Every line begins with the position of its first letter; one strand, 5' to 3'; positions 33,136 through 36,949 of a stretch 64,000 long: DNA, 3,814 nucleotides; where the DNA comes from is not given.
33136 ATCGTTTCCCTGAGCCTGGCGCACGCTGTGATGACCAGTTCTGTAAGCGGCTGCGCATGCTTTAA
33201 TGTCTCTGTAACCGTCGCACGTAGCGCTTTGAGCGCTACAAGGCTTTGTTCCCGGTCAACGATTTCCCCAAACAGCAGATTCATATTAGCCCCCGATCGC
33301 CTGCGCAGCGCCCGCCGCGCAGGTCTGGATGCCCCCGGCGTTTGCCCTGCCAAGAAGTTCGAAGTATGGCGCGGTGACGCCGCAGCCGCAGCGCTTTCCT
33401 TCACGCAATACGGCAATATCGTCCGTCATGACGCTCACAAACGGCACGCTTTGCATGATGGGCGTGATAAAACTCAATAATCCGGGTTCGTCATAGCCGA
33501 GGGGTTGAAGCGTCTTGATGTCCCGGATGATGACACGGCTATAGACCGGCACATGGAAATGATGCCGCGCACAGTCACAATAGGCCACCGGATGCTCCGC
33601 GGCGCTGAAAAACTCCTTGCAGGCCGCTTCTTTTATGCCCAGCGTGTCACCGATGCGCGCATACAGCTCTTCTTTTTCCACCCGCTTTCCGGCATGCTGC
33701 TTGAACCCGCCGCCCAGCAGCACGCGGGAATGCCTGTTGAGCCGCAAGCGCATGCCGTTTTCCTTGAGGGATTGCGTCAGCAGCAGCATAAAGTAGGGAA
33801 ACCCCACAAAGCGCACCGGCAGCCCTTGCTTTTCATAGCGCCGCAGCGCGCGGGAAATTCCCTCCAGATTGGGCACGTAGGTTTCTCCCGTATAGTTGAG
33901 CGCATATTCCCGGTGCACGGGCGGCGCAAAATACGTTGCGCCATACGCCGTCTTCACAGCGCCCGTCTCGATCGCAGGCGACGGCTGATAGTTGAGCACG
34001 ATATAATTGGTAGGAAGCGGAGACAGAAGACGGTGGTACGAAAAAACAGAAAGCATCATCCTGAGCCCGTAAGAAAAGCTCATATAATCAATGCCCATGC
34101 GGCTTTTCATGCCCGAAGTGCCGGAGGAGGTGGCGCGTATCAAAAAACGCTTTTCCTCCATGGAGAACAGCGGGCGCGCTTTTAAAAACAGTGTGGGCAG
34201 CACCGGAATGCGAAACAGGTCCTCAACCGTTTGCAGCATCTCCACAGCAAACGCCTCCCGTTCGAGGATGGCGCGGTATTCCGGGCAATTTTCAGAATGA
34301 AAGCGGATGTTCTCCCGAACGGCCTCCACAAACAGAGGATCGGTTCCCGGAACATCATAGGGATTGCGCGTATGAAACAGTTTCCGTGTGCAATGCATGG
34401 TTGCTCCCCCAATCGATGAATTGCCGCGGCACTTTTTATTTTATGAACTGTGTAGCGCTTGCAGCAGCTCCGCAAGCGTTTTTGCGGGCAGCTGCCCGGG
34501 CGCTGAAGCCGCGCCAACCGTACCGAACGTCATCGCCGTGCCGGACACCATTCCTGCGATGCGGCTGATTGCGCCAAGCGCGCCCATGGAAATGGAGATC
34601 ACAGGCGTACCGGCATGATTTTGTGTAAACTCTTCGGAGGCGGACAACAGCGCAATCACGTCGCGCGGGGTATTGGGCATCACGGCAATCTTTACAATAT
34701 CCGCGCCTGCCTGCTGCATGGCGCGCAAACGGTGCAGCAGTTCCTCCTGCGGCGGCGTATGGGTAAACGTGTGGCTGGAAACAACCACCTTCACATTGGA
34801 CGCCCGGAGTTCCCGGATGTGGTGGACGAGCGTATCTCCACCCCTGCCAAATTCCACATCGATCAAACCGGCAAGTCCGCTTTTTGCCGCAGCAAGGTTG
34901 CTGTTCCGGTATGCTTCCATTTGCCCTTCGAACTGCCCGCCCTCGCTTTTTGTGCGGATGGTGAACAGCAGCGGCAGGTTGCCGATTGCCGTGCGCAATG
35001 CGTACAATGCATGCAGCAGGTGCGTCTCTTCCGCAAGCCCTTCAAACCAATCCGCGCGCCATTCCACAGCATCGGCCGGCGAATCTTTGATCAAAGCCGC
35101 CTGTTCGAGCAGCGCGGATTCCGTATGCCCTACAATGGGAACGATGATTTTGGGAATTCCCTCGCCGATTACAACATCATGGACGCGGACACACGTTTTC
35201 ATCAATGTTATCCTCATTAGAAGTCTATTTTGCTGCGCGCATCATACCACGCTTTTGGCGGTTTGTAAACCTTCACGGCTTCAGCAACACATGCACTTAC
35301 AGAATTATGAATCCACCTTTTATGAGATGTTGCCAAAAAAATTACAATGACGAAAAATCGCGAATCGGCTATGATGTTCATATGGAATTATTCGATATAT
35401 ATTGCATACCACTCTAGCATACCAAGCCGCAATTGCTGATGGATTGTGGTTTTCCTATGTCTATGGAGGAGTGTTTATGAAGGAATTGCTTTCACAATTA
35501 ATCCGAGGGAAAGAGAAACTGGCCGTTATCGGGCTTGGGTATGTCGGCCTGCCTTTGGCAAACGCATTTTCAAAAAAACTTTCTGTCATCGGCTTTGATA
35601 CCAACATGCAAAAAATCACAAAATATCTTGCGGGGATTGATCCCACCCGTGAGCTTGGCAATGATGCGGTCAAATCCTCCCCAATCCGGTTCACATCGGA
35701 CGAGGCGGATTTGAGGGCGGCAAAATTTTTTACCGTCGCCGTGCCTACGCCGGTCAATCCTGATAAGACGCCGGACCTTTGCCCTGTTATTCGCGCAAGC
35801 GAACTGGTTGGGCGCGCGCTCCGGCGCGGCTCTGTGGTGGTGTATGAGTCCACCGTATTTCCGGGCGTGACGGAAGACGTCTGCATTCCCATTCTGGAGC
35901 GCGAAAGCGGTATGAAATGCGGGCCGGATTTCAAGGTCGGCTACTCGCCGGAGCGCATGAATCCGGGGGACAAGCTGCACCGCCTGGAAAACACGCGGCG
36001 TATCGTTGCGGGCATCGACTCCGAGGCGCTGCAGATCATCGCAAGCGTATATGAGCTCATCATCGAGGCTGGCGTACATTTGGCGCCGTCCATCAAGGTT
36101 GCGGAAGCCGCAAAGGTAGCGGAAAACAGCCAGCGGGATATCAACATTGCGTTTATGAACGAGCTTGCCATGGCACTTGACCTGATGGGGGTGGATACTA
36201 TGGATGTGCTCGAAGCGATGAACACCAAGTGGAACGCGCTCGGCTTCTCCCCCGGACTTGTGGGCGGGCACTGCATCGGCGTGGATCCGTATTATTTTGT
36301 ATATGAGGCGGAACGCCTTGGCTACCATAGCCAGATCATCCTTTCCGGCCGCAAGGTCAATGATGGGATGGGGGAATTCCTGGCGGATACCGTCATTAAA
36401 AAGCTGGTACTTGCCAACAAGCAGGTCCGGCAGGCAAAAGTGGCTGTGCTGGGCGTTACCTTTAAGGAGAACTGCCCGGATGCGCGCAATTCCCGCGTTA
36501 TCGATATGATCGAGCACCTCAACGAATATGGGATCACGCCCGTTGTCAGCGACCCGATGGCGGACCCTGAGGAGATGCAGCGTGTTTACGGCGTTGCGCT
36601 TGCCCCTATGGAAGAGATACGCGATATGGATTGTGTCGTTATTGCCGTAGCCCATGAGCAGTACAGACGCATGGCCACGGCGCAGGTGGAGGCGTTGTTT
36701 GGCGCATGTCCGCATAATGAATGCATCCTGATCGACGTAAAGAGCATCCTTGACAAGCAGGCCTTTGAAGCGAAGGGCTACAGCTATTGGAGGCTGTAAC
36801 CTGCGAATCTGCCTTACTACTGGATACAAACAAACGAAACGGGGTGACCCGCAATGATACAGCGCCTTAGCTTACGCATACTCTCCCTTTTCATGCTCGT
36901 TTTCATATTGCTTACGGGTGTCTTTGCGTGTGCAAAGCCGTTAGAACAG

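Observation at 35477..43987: Five-gene exopolysaccharide locus built around a hyaluronan-synthase-like GT2, a TviB-type dehydrogenase, four NodB-like modules and a GH18-like lipoprotein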

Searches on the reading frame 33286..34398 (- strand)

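Call 8: search_protein_families(library=pfam, proteins=[window:33286-34398:-], max_evalue=0.001)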
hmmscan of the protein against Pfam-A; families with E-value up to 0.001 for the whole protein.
window:33286-34398:- (370 aa): 1 family
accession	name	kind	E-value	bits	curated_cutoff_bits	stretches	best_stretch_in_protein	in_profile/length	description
PF04443.18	LuxE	-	1.9e-38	132.8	24.9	1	20-367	35-389/391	Acyl-protein synthetase, LuxE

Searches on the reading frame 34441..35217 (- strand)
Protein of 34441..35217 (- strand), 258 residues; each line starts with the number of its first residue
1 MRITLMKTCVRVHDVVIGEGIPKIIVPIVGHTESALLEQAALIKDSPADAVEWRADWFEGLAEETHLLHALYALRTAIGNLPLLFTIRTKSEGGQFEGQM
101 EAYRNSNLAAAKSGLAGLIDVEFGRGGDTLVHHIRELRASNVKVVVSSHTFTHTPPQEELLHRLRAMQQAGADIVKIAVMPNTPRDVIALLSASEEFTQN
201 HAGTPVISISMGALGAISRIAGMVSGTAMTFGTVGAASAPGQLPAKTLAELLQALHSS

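Call 8: search_protein_families(library=pfam, proteins=[window:34441-35217:-], max_evalue=0.001)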
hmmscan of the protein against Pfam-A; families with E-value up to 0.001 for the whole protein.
window:34441-35217:- (258 aa): 1 family
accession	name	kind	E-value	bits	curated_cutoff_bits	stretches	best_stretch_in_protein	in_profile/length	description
PF01487.21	DHquinase_I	-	1.8e-69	234.8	22.2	1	26-252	2-230/230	Type I 3-dehydroquinase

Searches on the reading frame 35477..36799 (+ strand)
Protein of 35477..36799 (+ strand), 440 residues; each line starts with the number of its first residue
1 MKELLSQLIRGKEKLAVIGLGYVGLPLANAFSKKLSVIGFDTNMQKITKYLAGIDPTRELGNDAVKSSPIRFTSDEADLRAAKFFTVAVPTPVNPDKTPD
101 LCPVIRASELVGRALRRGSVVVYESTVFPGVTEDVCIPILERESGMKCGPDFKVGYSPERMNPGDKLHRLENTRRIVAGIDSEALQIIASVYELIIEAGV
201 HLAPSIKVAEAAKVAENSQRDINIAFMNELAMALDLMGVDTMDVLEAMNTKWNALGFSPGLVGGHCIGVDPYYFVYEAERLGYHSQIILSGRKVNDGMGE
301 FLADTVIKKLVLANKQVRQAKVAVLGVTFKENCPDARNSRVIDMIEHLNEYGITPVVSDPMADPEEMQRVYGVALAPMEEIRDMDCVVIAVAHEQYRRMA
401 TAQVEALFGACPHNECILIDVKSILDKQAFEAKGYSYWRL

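Call 4: search_protein_families(library=pfam, proteins=[window:35477-36799:+], max_evalue=0.01)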
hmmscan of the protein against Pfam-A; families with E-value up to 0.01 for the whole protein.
window:35477-36799:+ (440 aa): 4 families
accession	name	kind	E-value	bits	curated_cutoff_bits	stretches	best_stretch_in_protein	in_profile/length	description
PF03721.20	UDPG_MGDP_dh_N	-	1.6e-32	113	27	1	14-186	2-181/187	UDP-glucose/GDP-mannose dehydrogenase family, NAD binding domain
PF00984.24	UDPG_MGDP_dh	-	7.4e-24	84.1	25.4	1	208-296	2-93/94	UDP-glucose/GDP-mannose dehydrogenase family, central domain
PF03720.21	UDPG_MGDP_dh_C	-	2.2e-22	79.8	30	1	323-427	1-103/103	UDP-glucose/GDP-mannose dehydrogenase family, UDP binding domain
PF03446.21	NAD_binding_2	-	0.0062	17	21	0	14-54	1-43/161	NAD binding domain of 6-phosphogluconate dehydrogenase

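Call 5: search_protein_families(library=ncbifam, proteins=[window:35477-36799:+], max_evalue=0.01)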
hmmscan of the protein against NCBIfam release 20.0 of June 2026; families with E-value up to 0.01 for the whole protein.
window:35477-36799:+ (440 aa): 7 families
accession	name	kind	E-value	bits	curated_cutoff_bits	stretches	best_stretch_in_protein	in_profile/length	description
NF011729.0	PRK15182.1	equivalog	4.9e-128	427.5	592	1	14-426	8-417/425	Vi polysaccharide biosynthesis UDP-N-acetylglucosamine C-6 dehydrogenase TviB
TIGR03026.1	NDP-sugDHase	subfamily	3.5e-112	375.2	189.8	1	14-405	2-400/413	nucleotide sugar dehydrogenase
NF040825.1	UDPMaNacDH_Arch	equivalog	1.7e-61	208.3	750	1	14-427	2-403/418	UDP-N-acetyl-D-mannosamine dehydrogenase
NF008286.0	PRK11064.1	equivalog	1e-58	199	459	1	13-405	4-408/420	UDP-N-acetyl-D-mannosamine dehydrogenase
NF041297.1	UDPGDh_AglM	equivalog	3.3e-41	141.6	670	1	14-398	2-397/429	UDP-glucose 6-dehydrogenase AglM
NF047673.2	TeichurnBiosyTuaD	equivalog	6.4e-35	121.1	700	1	13-438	2-427/439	UDP-glucose 6-dehydrogenase TuaD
NF011631.0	PRK15057.1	equivalog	7.1e-05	22.1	757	1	14-361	2-338/388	UDP-glucose 6-dehydrogenase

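Call 17: search_solved_structures(query=window:35477-36799:+, max_evalue=1e-10)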
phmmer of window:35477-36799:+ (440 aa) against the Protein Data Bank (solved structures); distinct sequences matched with E-value up to 1e-10: 12.
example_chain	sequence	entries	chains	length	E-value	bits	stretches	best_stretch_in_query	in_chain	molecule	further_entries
3ojl_A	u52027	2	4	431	4e-50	174.3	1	13-431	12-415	Cap5O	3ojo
4r16_A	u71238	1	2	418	4.8e-50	174.1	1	14-398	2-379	418aa long hypothetical UDP-N-acetyl-D-mannosaminuronic acid dehydrogenase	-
3g79_A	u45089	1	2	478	1.5e-46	162.5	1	13-437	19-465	NDP-N-acetyl-D-galactosaminuronic acid dehydrogenase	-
4xr9_A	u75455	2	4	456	1.3e-38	136.4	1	14-400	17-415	CalS8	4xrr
3vtf_A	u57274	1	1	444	2.2e-34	122.4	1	14-398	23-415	UDP-glucose 6-dehydrogenase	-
3gg2_A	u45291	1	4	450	2.8e-30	108.9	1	15-370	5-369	Sugar dehydrogenase, UDP-glucose/GDP-mannose dehydrogenase family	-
4a7p_A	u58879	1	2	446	2.6e-23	86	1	11-435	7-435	UDP-GLUCOSE DEHYDROGENASE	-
1mfz_A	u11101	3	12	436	6.4e-22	81.4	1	14-353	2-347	GDP-mannose 6-dehydrogenase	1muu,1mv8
2y0e_A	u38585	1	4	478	7.5e-20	74.6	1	11-376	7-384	UDP-GLUCOSE DEHYDROGENASE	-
2y0c_A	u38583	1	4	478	1.3e-18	70.5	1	11-376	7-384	UDP-GLUCOSE DEHYDROGENASE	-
2y0d_A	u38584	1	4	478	1.3e-18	70.5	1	11-376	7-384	UDP-GLUCOSE DEHYDROGENASE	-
2o3j_A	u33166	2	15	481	7.4e-16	61.4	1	11-369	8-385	UDP-glucose 6-dehydrogenase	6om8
